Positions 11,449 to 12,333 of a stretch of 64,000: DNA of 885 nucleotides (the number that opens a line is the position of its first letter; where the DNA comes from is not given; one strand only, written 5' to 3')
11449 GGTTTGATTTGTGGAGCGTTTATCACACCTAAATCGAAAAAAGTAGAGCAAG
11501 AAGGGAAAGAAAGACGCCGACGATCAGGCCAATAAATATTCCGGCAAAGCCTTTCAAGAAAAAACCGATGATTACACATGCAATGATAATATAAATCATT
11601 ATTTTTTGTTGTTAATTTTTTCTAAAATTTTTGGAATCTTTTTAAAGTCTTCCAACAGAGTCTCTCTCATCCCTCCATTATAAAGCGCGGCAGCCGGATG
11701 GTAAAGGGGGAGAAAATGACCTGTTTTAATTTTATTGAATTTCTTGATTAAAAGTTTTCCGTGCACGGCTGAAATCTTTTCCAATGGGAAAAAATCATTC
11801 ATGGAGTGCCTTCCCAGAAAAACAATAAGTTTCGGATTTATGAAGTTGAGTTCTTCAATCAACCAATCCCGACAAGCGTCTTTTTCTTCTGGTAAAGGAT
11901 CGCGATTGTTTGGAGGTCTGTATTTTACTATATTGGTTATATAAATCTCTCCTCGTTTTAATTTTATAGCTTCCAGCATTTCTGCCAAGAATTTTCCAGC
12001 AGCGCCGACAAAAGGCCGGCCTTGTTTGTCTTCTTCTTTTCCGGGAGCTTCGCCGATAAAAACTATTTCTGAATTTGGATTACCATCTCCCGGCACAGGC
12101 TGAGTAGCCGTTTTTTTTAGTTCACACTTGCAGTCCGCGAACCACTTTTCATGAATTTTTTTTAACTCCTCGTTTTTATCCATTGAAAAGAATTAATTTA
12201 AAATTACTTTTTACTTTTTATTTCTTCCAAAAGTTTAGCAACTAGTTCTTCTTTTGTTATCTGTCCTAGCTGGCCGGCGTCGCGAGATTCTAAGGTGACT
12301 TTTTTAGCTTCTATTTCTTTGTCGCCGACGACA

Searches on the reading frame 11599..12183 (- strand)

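Call 48: search_protein_families(library=pfam, proteins=[window:11599-12183:-], max_evalue=0.001)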
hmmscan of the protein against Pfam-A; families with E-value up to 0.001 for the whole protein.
window:11599-12183:- (194 aa): 1 family
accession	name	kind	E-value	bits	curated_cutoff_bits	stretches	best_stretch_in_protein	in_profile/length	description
PF03167.25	UDG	-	2.5e-36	125.3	24.3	1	31-173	1-129/141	Uracil DNA glycosylase superfamily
